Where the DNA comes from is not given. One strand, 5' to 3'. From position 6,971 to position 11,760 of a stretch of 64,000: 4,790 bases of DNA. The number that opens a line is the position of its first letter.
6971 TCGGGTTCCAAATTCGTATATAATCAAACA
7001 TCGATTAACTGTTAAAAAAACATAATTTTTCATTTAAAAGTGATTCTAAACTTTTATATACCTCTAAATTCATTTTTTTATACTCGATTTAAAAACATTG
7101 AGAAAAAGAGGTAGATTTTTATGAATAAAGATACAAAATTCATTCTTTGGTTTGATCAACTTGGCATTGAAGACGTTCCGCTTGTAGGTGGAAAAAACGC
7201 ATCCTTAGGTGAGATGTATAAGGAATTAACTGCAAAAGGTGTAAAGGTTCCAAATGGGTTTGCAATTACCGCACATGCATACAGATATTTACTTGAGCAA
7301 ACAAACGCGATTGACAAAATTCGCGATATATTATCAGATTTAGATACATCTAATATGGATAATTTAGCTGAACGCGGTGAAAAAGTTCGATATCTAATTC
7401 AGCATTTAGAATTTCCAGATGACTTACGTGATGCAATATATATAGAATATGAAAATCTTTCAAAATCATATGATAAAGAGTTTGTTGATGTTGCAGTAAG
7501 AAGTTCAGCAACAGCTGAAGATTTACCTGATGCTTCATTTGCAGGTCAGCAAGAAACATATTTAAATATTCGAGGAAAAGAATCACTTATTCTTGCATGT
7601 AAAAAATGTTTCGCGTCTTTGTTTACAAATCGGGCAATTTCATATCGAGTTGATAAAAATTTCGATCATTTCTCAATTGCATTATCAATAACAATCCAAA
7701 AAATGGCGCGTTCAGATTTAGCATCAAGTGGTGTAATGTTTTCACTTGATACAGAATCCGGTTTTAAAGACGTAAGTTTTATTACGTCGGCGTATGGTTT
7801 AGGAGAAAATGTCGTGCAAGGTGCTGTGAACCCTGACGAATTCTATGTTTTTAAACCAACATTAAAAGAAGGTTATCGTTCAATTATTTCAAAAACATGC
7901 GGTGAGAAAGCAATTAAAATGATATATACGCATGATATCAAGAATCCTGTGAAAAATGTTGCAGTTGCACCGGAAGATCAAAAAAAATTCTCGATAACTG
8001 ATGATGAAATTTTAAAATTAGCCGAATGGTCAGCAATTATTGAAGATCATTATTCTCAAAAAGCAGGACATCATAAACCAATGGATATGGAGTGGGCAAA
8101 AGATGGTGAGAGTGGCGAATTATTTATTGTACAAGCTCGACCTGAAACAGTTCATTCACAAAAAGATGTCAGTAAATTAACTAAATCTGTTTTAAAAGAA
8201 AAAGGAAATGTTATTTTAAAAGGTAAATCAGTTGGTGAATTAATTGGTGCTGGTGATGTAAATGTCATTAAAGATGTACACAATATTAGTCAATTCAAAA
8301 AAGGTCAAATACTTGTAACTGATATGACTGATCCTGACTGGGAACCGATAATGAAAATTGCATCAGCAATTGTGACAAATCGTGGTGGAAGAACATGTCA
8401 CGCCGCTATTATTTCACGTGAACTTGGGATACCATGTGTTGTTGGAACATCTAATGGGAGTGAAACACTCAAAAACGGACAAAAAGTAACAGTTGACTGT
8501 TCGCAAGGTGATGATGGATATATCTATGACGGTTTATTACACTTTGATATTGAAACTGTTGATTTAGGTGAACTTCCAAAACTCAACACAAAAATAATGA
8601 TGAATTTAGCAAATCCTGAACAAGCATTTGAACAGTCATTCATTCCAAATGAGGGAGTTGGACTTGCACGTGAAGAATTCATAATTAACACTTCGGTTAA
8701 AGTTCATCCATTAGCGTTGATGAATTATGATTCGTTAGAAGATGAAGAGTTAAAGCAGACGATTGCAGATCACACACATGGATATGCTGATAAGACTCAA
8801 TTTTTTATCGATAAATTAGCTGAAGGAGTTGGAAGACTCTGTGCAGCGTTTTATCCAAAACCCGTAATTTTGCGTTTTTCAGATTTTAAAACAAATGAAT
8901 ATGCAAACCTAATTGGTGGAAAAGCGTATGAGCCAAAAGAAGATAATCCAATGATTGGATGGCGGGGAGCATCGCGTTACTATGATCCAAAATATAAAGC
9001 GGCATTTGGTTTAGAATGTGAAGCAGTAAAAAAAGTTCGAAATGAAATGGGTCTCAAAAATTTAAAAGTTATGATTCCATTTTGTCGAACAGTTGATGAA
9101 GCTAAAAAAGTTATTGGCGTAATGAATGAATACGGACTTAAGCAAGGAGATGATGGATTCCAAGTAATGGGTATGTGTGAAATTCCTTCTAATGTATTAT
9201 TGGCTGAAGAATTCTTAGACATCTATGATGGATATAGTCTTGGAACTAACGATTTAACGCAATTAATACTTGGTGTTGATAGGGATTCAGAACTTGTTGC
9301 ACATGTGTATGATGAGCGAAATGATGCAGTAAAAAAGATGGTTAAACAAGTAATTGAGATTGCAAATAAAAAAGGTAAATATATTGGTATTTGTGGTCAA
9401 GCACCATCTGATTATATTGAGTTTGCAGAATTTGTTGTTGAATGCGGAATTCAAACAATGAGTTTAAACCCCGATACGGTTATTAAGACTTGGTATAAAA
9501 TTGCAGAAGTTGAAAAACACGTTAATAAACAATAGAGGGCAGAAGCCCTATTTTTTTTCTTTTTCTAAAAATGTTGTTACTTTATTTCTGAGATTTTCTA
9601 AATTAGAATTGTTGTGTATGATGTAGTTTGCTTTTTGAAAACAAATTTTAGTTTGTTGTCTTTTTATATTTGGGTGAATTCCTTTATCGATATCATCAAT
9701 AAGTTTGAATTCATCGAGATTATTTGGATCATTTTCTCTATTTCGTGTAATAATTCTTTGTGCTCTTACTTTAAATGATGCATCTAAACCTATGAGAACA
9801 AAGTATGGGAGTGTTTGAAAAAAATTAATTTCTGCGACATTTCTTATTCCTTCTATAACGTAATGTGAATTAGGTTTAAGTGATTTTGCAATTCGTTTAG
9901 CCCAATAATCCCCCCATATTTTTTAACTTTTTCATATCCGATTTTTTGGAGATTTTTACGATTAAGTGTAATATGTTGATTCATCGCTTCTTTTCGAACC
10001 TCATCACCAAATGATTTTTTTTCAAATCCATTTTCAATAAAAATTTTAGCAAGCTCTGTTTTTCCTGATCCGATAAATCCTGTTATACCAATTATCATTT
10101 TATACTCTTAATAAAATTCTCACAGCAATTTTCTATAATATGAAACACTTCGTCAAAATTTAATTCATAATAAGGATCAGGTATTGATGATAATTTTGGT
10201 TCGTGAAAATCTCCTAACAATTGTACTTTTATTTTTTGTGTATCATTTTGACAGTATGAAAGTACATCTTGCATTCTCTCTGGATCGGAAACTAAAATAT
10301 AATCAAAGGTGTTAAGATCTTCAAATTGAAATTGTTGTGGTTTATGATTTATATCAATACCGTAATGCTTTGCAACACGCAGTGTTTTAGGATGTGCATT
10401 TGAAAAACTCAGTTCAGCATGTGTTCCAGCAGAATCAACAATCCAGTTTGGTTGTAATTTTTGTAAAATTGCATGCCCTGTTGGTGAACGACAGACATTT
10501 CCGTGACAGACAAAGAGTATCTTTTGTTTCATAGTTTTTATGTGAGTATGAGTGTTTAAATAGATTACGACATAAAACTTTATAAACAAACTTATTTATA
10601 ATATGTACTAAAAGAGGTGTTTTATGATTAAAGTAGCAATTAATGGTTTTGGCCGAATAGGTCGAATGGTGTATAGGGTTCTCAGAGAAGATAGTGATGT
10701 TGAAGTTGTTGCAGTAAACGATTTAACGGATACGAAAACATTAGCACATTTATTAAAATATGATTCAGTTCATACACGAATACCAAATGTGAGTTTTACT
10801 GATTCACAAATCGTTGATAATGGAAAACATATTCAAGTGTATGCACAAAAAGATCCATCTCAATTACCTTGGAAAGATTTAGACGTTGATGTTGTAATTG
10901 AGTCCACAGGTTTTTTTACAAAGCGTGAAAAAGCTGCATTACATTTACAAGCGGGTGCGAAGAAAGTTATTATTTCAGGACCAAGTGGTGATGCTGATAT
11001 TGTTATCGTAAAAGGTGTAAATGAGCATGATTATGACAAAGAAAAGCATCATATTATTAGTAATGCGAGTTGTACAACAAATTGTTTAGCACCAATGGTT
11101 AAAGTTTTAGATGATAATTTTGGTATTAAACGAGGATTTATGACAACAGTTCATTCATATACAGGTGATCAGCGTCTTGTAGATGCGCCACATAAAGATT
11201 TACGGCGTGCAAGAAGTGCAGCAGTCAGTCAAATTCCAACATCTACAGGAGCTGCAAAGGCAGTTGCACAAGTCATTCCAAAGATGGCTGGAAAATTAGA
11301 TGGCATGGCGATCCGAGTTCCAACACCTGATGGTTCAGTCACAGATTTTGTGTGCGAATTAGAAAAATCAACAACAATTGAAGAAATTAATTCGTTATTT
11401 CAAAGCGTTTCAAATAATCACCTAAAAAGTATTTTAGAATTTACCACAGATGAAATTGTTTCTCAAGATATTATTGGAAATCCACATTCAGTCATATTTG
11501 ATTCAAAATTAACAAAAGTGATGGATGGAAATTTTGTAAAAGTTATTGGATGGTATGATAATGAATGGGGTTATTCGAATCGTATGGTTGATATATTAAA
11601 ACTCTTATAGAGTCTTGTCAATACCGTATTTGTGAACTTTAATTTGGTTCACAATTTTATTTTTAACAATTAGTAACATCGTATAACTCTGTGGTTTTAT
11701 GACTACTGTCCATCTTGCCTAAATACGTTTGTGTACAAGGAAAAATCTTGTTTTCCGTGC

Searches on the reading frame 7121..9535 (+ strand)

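Call 42: search_protein_families(library=pfam, proteins=[window:7121-9535:+], max_evalue=0.001)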
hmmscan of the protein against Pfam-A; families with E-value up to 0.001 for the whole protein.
window:7121-9535:+ (804 aa): 3 families
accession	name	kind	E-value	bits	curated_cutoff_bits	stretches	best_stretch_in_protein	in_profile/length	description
PF01326.24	PPDK_N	-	1.1e-120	403.3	27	1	20-356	2-323/328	Pyruvate phosphate dikinase, AMP/ATP-binding domain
PF02896.24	PEP-utilizers_C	-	1.9e-59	201.7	22.8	1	488-797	18-291/293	PEP-utilising enzyme, PEP-binding domain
PF00391.29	PEP-utilizers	-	6e-28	96.7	23.1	1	392-463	1-72/72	PEP-utilising enzyme, mobile domain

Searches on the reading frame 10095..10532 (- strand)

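Call 42: search_protein_families(library=pfam, proteins=[window:10095-10532:-], max_evalue=0.001)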
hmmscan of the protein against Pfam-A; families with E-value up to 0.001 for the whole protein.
window:10095-10532:- (145 aa): 1 family
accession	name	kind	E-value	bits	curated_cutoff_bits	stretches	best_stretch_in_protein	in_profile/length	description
PF01451.26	LMWPc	-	2.7e-28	99.4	23.2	1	5-140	1-143/144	Low molecular weight phosphotyrosine protein phosphatase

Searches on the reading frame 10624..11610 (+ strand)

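Call 43: search_protein_families(library=pfam, proteins=[window:10624-11610:+], max_evalue=0.001)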
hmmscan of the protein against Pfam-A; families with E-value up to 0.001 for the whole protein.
window:10624-11610:+ (328 aa): 3 families
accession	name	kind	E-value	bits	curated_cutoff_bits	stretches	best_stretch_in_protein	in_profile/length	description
PF02800.25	Gp_dh_C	-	1.2e-66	223.6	24.4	1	155-311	1-158/158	Glyceraldehyde 3-phosphate dehydrogenase, C-terminal domain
PF00044.30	Gp_dh_N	-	3e-38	130.6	31.7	1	2-100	1-100/101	Glyceraldehyde 3-phosphate dehydrogenase, NAD binding domain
PF01113.26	DapB_N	-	0.0001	22.8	25.6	0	2-43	1-47/124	Dihydrodipicolinate reductase, N-terminus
